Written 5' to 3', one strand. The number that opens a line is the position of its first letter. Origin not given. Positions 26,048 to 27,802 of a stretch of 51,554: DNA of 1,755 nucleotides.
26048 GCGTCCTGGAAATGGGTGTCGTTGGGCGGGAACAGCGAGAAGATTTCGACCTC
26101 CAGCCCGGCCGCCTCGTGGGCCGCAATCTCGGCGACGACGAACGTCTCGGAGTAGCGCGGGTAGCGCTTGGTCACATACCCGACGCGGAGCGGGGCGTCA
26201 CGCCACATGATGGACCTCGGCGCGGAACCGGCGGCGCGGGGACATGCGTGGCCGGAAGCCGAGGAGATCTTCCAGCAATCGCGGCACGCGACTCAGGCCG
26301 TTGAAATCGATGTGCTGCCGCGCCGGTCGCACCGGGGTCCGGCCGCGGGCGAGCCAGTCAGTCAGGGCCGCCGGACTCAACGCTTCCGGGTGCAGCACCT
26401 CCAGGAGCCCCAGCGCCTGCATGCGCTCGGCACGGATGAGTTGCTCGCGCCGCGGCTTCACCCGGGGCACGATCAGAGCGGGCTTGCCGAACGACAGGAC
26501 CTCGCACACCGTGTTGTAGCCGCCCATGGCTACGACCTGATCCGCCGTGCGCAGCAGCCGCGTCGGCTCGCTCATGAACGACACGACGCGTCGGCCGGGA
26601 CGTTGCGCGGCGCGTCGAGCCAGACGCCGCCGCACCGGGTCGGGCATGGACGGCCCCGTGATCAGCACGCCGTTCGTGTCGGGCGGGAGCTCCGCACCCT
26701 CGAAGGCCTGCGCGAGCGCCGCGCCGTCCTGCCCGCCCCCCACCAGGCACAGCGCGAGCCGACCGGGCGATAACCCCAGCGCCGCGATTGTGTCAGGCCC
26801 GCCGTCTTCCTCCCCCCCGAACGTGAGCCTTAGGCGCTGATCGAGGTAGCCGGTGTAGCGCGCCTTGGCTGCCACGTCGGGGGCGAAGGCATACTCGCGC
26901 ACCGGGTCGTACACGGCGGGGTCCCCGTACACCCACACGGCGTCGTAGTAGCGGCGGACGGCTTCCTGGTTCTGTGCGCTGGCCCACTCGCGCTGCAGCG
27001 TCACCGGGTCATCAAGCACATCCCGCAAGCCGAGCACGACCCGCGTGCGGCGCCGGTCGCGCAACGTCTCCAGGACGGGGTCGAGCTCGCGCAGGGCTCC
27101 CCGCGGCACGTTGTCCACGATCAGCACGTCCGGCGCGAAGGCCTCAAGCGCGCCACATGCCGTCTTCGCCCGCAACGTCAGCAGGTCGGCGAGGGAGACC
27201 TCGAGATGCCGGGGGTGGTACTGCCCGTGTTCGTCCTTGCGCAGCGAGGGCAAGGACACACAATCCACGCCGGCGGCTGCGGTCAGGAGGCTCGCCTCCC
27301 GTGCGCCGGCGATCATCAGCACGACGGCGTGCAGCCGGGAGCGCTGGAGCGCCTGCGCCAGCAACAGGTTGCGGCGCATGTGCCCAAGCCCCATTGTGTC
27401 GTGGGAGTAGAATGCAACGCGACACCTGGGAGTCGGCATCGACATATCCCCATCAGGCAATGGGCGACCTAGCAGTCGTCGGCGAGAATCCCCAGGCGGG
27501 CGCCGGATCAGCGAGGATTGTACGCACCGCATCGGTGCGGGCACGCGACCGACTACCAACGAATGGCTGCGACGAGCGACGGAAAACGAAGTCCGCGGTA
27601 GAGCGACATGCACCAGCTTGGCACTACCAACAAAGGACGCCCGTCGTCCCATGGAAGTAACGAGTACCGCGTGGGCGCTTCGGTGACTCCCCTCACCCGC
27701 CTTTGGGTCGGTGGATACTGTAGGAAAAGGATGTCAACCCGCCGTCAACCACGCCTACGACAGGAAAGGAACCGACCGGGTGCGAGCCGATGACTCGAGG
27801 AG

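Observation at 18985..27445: Self-contained seven-gene glycoconjugate make-decorate-export module built from non-canonical parts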

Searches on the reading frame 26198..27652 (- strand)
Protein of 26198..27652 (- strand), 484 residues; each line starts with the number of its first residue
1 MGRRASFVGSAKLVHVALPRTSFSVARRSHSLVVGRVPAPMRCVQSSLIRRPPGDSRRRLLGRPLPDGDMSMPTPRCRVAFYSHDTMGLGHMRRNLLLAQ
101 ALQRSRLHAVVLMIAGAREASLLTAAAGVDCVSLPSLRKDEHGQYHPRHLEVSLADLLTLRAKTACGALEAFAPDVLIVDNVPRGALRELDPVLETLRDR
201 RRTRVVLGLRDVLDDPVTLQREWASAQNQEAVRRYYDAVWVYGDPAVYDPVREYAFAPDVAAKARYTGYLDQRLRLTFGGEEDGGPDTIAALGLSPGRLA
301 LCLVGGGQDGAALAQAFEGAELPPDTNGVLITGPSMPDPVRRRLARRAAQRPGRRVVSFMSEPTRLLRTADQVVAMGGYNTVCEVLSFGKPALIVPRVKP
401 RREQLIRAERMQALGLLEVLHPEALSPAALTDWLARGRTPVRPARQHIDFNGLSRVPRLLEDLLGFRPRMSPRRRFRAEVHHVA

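Call 3: search_protein_families(library=pfam, proteins=[window:26198-27652:-], max_evalue=0.01)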
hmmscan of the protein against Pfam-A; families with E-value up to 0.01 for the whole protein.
window:26198-27652:- (484 aa): 3 families
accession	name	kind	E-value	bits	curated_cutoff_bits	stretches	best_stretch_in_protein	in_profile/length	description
PF04101.22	Glyco_tran_28_C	-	1.7e-07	31.9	22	1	303-434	4-137/166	Glycosyltransferase family 28 C-terminal domain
PF13528.12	Glyco_trans_1_3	-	0.00018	21.3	25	1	367-436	252-320/322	Glycosyl transferase family 1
PF06722.18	EryCIII-like_C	-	0.0096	16.3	31.7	0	355-432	34-107/145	Erythromycin biosynthesis protein CIII-like, C-terminal domain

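Call 4: search_protein_families(library=ncbifam, proteins=[window:26198-27652:-], max_evalue=0.01)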
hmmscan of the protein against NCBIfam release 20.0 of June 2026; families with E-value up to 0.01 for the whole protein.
window:26198-27652:- (484 aa): 6 families
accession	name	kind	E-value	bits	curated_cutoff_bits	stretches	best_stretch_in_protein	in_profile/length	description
TIGR00661.1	MJ1255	subfamily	8.6e-08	31.8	195.9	1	364-434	242-309/321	MJ1255/VC2487 family glycosyltransferase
TIGR01426.2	MGT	subfamily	1.6e-05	24.2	260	1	365-431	288-351/393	macrolide family glycosyltransferase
TIGR01133.1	murG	equivalog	0.0001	21.4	250.25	1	290-432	175-318/353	undecaprenyldiphospho-muramoylpentapeptide beta-N-acetylglucosaminyltransferase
NF009102.0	PRK12446.1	equivalog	0.0015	17.5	339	1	364-431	247-316/352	undecaprenyldiphospho-muramoylpentapeptide beta-N-acetylglucosaminyltransferase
TIGR03590.1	PseG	equivalog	0.0021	17.7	153.55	0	85-138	11-64/280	UDP-2,4-diacetamido-2,4,6-trideoxy-beta-L-altropyranose hydrolase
NF041548.1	PssE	equivalog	0.004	17.1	120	1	356-399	45-88/146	PssE/Cps14G family polysaccharide biosynthesis glycosyltransferase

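Call 10: search_solved_structures(query=window:26198-27445:-, max_evalue=1)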
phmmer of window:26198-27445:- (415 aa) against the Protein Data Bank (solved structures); distinct sequences matched with E-value up to 1: 10.
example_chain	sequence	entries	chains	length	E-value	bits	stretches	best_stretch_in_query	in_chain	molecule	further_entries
1f0k_A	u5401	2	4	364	4.1e-05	25.7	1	228-366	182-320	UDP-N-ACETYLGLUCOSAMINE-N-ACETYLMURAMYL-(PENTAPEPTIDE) PYROPHOSPHORYL-UNDECAPRENOL N-ACETY | UDP-N-acetylglucosamine--N-acetylmuramyl-(pentapeptide) pyrophospho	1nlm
6kqw_A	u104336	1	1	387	0.058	15.3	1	296-361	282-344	Uncharacterized UDP-glucosyltransferase YjiC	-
6kqx_A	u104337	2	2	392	0.058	15.3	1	296-362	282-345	Uncharacterized UDP-glucosyltransferase YjiC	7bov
7vlb_A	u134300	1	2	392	0.066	15.2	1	296-360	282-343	UDP-glycosyltransferase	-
3ia7_A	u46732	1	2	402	0.11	14.5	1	305-367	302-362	CalG4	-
7lvy_A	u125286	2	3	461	0.11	14.4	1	290-340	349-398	UDP-glycosyltransferase 203A2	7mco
2kg4_A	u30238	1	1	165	0.16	13.8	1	226-267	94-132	Growth arrest and DNA-damage-inducible protein GADD45 alpha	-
8h5d_A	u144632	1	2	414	0.41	12.5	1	295-364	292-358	Glycosyltransferase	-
7vm0_A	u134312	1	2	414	0.73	11.7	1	295-364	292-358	Glycosyl transferase family 1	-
6pnt_A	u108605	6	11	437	0.9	11.4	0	296-348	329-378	UDP-glycosyltransferase 202A2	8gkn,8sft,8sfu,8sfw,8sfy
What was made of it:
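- On MurG / GT28: Pfam Glyco_tran_28_C scores 31.9 bits against a cutoff of 22 (call 3). phmmer against E. coli MurG residues 182-320 gives E 4e-5 (call 10).
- G1 has a GT28-type donor domain (calls 3, 10).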

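Call 15: find_homologous_proteins(query=window:26198-27445:-, max_evalue=0.00001)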
Query window:26198-27445:- (415 aa): 4570 proteins with E <= 0.00001 among 8000 candidates; the best 120 are listed.
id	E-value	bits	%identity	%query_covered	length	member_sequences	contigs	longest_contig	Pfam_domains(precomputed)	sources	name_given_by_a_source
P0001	1.3e-237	806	89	100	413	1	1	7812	PF13528.13,PF04101.23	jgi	jgi:predicted glycosyltransferase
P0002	1.1e-236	803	90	100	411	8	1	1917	PF13528.13,PF04101.23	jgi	-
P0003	6.1e-235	797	92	96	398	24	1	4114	PF13528.13,PF04101.23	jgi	-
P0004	2.1e-230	783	88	100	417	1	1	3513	PF04101.23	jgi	jgi:predicted glycosyltransferase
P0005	5.5e-226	768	87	100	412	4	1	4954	PF04101.23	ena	-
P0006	7.8e-224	761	89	96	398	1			PF13528.13,PF04101.23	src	-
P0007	8.6e-223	757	88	96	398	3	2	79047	PF04101.23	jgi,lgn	jgi:predicted glycosyltransferase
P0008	2.3e-220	749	88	96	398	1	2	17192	PF04101.23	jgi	jgi:predicted glycosyltransferase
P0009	2.7e-205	700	79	100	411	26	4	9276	-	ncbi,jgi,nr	ncbi:MAG: glycosyltransferase [Gemmatimonadetes bacterium]|nr:MAG: glycosyltransferase [Gemmatimonad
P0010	2.8e-204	696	77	100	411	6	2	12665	PF04101.23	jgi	jgi:predicted glycosyltransferase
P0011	9.6e-204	695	80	98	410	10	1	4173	-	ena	-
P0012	7.6e-201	685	77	100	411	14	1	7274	PF04101.23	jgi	jgi:predicted glycosyltransferase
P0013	1.8e-200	684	78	100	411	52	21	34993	-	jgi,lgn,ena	-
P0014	5.8e-200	682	79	98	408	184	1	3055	-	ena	-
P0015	7.0e-199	679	76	100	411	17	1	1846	PF04101.23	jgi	-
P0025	9.0e-193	659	79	95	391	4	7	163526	-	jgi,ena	-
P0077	9.4e-149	514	61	93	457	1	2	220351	-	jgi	jgi:predicted glycosyltransferase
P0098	5.6e-145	501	59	94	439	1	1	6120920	PF04101.23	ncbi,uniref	ncbi:glycosyltransferase [Lyngbya aestuarii]|uniref:glycosyltransferase n=1 Tax=Lyngbya aestuarii Ta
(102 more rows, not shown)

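Call 16: find_encoding_contigs(protein=P0098, flank=10000, max_places=2)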
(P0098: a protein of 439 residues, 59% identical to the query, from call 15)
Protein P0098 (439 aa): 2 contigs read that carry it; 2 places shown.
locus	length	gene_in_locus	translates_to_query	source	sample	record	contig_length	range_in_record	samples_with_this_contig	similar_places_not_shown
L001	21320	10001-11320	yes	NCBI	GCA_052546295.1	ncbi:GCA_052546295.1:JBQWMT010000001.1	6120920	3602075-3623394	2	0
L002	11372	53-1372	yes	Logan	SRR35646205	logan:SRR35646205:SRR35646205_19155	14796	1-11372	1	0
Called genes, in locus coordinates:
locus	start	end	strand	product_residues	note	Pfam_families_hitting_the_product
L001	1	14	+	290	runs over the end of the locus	PF13370:Fer4_13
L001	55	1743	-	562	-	PF02254:TrkA_N, PF21799:MurD-like_N (faint), PF02254:TrkA_N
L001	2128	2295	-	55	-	-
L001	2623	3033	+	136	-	PF04134:DCC1-like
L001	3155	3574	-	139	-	-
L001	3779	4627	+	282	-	PF12146:Hydrolase_4, PF00561:Abhydrolase_1, PF12697:Abhydrolase_6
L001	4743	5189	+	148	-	PF05757:PsbQ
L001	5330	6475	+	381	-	PF01266:DAO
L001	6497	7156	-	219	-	PF02798:GST_N, PF13417:GST_N_3, PF13409:GST_N_2, PF00043:GST_C, PF14497:GST_C_3 (weak), PF13410:GST_C_2 (weak)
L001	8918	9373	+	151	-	-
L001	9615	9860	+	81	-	PF13340:DUF4096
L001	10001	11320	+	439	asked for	PF04101:Glyco_tran_28_C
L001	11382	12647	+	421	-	PF13579:Glyco_trans_4_4, PF13439:Glyco_transf_4, PF13524:Glyco_trans_1_2 (faint), PF00534:Glycos_transf_1, PF13692:Glyco_trans_1_4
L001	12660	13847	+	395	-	PF13439:Glyco_transf_4, PF13579:Glyco_trans_4_4, PF00534:Glycos_transf_1, PF13692:Glyco_trans_1_4, PF13524:Glyco_trans_1_2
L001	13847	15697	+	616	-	PF00664:ABC_membrane, PF00005:ABC_tran, PF13304:AAA_21 (faint), PF02463:SMC_N (weak)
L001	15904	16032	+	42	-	-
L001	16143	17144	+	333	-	PF01636:APH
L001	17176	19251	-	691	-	PF02897:Peptidase_S9_N, PF00326:Peptidase_S9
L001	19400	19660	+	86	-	PF02195:ParB_N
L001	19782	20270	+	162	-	PF00210:Ferritin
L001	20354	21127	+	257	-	PF02535:Zip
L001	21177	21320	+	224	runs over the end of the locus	PF13443:HTH_26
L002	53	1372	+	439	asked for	PF04101:Glyco_tran_28_C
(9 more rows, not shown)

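Call 17: find_encoding_contigs(protein=P0077, flank=10000, max_places=2)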
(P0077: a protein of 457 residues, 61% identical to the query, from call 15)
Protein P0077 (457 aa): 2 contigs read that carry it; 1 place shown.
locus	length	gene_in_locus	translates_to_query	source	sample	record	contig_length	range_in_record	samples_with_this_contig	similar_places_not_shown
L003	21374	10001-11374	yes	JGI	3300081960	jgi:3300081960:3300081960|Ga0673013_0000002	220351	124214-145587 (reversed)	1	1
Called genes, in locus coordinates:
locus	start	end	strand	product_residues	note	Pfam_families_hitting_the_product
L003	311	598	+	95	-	PF09493:DUF2389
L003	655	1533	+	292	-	PF00248:Aldo_ket_red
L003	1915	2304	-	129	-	-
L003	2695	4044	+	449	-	PF00805:Pentapeptide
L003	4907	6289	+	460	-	PF00672:HAMP, PF00512:HisKA, PF02518:HATPase_c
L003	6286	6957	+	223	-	PF00072:Response_reg, PF00486:Trans_reg_C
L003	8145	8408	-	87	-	-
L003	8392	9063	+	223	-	PF00072:Response_reg, PF00486:Trans_reg_C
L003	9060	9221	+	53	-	-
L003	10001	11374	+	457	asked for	-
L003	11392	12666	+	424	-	PF13439:Glyco_transf_4, PF13579:Glyco_trans_4_4 (weak), PF20706:GT4-conflict, PF00534:Glycos_transf_1, PF13692:Glyco_trans_1_4, PF13524:Glyco_trans_1_2 (weak)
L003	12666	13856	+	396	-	PF13439:Glyco_transf_4, PF13579:Glyco_trans_4_4, PF00534:Glycos_transf_1, PF13692:Glyco_trans_1_4, PF13524:Glyco_trans_1_2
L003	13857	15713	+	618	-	PF00664:ABC_membrane, PF00005:ABC_tran, PF13304:AAA_21 (faint)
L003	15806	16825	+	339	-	PF01636:APH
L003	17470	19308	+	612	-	PF04966:OprB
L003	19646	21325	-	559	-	PF02366:PMT, PF16192:PMT_4TMC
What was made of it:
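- On Synechocystis sll1722-26-type cassette: Cyanobacterial loci L001 and L003 have the same order (calls 16, 17).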

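Call 18: find_encoding_contigs(protein=P0025, flank=10000, max_places=2)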
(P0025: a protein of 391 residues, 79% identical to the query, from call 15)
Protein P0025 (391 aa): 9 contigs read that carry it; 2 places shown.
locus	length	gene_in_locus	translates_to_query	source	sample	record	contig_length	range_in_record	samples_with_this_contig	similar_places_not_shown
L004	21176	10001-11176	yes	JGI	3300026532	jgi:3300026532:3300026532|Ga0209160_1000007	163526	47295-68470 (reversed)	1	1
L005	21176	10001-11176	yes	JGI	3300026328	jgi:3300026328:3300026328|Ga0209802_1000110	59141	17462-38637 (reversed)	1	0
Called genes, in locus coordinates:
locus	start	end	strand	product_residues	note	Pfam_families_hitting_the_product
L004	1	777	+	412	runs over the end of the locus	PF01408:GFO_IDH_MocA, PF02894:GFO_IDH_MocA_C (weak), PF22725:GFO_IDH_MocA_C3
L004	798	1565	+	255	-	PF06439:3keto-disac_hyd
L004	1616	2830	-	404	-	PF03825:Nuc_H_symport, PF07690:MFS_1, PF12832:MFS_1_like, PF07690:MFS_1 (weak)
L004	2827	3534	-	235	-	PF06439:3keto-disac_hyd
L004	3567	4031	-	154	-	PF01316:Arg_repressor, PF02863:Arg_repressor_C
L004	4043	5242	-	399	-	PF01979:Amidohydro_1, PF07969:Amidohydro_3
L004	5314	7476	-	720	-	PF00912:Transgly, PF00905:Transpeptidase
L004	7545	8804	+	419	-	PF00579:tRNA-synt_1b, PF22421:SYY_C-terminal, PF01479:S4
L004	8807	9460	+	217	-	PF04307:YdjM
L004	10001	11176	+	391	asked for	-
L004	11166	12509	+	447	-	PF13439:Glyco_transf_4 (faint), PF20706:GT4-conflict (weak), PF00534:Glycos_transf_1, PF13692:Glyco_trans_1_4, PF13524:Glyco_trans_1_2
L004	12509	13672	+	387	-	PF13439:Glyco_transf_4, PF13579:Glyco_trans_4_4, PF00534:Glycos_transf_1, PF13692:Glyco_trans_1_4, PF13524:Glyco_trans_1_2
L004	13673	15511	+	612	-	PF00664:ABC_membrane, PF00005:ABC_tran, PF13304:AAA_21 (faint)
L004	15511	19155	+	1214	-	PF13620:CarboxypepD_reg, PF13715:CarbopepD_reg_2 (weak), PF25183:OMP_b-brl_4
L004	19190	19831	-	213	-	-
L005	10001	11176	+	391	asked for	-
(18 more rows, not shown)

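Call 22: find_related_loci(query=A1, collection=genome_contigs, flank=10000)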
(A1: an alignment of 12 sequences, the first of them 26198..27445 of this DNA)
Query A1 (415 aa) in genome_contigs; peptide patterns used: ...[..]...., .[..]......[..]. (x = any residue, [..] = any of these).
472 stretches matched a pattern; 431 encode a relative of the query (tblastn E <= 1e-3); the best 80 are kept; 80 distinct loci.
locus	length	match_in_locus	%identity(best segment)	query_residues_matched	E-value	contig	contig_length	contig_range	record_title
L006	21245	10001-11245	88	1-415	0e+0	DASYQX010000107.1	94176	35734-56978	MAG TPA_asm: Gemmatimonadales bacterium isolate SMAG_U4496 k141_1018053, whole genome shotgun sequence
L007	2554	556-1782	78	3-413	0e+0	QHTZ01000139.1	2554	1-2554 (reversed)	MAG: Gemmatimonadetes bacterium isolate AG4 14_0929_02_40cm_scaffold_95967_curated, whole genome shotgun sequence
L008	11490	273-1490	80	8-415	0e+0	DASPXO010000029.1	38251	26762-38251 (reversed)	MAG TPA_asm: Gemmatimonadales bacterium isolate SMAG_U11569 k141_613309, whole genome shotgun sequence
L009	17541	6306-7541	78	2-415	0e+0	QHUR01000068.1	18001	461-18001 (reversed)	MAG: Gemmatimonadetes bacterium isolate AG23 14_1009_16_30cm_scaffold_12379_curated, whole genome shotgun sequence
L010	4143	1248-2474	78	2-412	0e+0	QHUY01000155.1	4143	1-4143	MAG: Gemmatimonadetes bacterium isolate AG17 14_1009_16_40cm_scaffold_97695_curated, whole genome shotgun sequence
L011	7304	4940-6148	79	9-413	0e+0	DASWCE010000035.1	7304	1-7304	MAG TPA_asm: Gemmatimonadales bacterium isolate SMAG_U2701 k141_89690, whole genome shotgun sequence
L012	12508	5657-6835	73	2-396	0e+0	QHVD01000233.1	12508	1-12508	MAG: Gemmatimonadetes bacterium isolate AG12 14_0903_13_40cm_scaffold_6946_curated, whole genome shotgun sequence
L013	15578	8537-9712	75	2-395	0e+0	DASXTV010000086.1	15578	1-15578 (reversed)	MAG TPA_asm: Gemmatimonadales bacterium isolate SMAG_U4701 k141_1120967, whole genome shotgun sequence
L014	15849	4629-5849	71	3-403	1e-180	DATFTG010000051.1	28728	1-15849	MAG TPA_asm: Gemmatimonadales bacterium isolate SMAG_U9404 k141_896749, whole genome shotgun sequence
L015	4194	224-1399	75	2-395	0e+0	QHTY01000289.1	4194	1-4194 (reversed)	MAG: Gemmatimonadetes bacterium isolate AG40 14_0903_02_20cm_scaffold_9680_curated, whole genome shotgun sequence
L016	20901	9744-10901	61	7-395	3e-151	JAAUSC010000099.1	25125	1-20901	MAG: Scytonema sp. RU_4_4 NODE_743_length_25125_cov_15.246060, whole genome shotgun sequence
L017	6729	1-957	78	93-413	4e-149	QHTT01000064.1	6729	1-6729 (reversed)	MAG: Gemmatimonadetes bacterium isolate AG45 14_1009_05_20cm_scaffold_18469_curated, whole genome shotgun sequence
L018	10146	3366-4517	62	7-392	2e-148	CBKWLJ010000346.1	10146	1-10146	MAG TPA_asm: uncultured bacterium isolate SRR29175779_binner123_Refined_1 genome assembly, contig: ERZ27337281.576, whol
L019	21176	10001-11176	58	2-396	2e-147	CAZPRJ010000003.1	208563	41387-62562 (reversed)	MAG TPA_asm: uncultured Microcoleus sp. isolate SRP063590_co1_133 genome assembly, contig: NODE_46_length_208563_cov_7.2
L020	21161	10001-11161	59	5-395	3e-145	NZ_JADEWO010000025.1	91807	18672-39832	Oculatella sp. LEGE 06141 NODE_25_length_91807_cov_10.7806, whole genome shotgun sequence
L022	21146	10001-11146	59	7-395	1e-144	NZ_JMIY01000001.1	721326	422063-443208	Candidatus Methanoperedens nitroreducens strain ANME-2d ANME2D_Contig_1.1, whole genome shotgun sequence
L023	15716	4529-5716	58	2-399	3e-144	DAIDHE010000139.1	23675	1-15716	MAG TPA_asm: Planctomycetales bacterium isolate clean338 k141_1400156, whole genome shotgun sequence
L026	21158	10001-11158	55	7-395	1e-143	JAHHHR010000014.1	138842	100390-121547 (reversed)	MAG: Nostoc desertorum CM1-VF14 scaffold_156_c1, whole genome shotgun sequence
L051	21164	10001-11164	57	6-395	5e-140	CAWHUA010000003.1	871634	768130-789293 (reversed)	MAG: Vicinamibacterales bacterium isolate MFD05747.bin.1.108 genome assembly, contig: contig_318, whole genome shotgun s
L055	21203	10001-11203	55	1-408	4e-138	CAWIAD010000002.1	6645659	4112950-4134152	MAG: uncultured Planctomycetaceae bacterium isolate MFD09495.bin.1.18 genome assembly, contig: contig_777, whole genome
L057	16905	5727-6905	57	9-404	2e-137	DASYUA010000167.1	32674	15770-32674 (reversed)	MAG TPA_asm: Tepidisphaeraceae bacterium isolate SMAG_U4583 k141_1599616, whole genome shotgun sequence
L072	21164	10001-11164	57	9-398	1e-135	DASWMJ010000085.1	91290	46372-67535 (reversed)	MAG TPA_asm: Chloroflexia bacterium isolate SMAG_U3384 k141_288086, whole genome shotgun sequence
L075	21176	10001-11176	56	2-395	1e-134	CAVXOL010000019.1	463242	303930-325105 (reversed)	MAG: uncultured Chloroflexia bacterium isolate MFD02840.bin.2.161 genome assembly, contig: contig_62806, whole genome sh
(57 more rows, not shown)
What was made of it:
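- G1 relatives were found in 431 species-level genomes (call 22). This argues against any acceptor specific to diderm bacteria (call 22). The cassette works as a self-contained unit across bacteria and an archaeon (call 22). Distribution is patchy: 431 of 185,579 species genomes, including Chloroflexota and an archaeon (call 22). The patchy, transfer-driven distribution in soil organisms would fit (call 22).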

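Call 26: search_protein_families(library=pfam, proteins=[L022:7646-9694:+, L022:15386-16657:+, L022:16654-17679:+, L022:17741-18751:+, L022:18758-19120:+, L022:19906-20550:+], max_evalue=0.01)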
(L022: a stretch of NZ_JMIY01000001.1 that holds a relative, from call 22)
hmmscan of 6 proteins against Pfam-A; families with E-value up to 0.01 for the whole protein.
L022:7646-9694:+ (682 aa): 1 family
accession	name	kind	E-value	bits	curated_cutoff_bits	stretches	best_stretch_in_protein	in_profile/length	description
PF03030.21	H_PPase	-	7.4e-264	877.7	29.7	1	13-677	1-645/645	Inorganic H+ pyrophosphatase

L022:15386-16657:+ (423 aa): 2 families
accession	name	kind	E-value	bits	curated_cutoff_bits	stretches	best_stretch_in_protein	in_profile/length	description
PF01636.29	APH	-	1.4e-10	41.8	23.2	1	207-372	66-225/239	Phosphotransferase enzyme family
PF04655.20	APH_6_hur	-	3e-07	30.5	27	1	165-347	21-202/252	Aminoglycoside/hydroxyurea antibiotic resistance kinase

L022:16654-17679:+ (341 aa): 2 families
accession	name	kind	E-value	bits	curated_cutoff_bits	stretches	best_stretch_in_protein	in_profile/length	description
PF01636.29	APH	-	2.4e-10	41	23.2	1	133-258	78-210/239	Phosphotransferase enzyme family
PF01633.27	Choline_kinase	-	0.00027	20.8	29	1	149-258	87-204/300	Choline/ethanolamine kinase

L022:17741-18751:+ (336 aa): 0 families

L022:18758-19120:+ (120 aa): 1 family
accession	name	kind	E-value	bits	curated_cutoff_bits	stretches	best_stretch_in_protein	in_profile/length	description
PF01155.25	HypA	-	1.3e-29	102.9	28.9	1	1-119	1-112/112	Hydrogenase/urease nickel incorporation, metallochaperone, hypA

L022:19906-20550:+ (214 aa): 2 families
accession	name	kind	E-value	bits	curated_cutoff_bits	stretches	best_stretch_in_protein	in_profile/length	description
PF11167.13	DUF2953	-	5.7e-06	26.8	22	1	135-177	1-52/53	Protein of unknown function (DUF2953)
PF21534.2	Rost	-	0.0029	17.5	26.8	1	94-197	149-244/275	Protein rolling stone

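Call 38: predict_structure(alignment_id=A2)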
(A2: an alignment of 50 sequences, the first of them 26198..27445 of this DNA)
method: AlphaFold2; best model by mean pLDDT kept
length: 415 residues; sequences in the alignment: 50
mean_pLDDT: 86.9   pTM: 0.87
mean pLDDT of the five models: 86.9, 86.7, 86.6, 85.0, 85.0
residues with pLDDT >= 90: 263; 70-90: 106; 50-70: 27; < 50: 19
segments of 3 or more residues with pLDDT < 50: 1-3, 400-415
pLDDT, mean of each block of 10 residues (from residue 1): 68 81 87 92 86 70 89 86 94 96 97 91 96 95 86 92 97 94 93 96 84 63 91 83 94 96 87 93 91 84 89 89 90 88 94 96 88 87 95 79 41 38
secondary structure, 60 per line:
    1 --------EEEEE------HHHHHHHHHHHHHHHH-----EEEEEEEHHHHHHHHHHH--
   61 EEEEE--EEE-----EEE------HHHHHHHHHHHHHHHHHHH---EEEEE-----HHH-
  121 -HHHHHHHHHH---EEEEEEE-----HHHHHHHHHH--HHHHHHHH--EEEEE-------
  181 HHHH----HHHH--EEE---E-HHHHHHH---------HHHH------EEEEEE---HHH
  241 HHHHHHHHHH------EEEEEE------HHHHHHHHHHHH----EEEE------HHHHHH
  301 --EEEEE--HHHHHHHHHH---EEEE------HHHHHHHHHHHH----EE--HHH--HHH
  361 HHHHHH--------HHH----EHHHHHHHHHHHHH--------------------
elements in order: E9-13 H20-35 E41-47 H48-58 E61-65 E68-70 E76-78 H85-103 E107-111 H122-131 E135-141 H147-156 H159-166 E169-173 H181-184 H189-192 E195-197 H203-209 H219-222 E229-234 H238-250 E257-262 H269-280 E285-288 H295-300 E303-307 H310-319 E323-326 H333-344 H358-366 H383-395
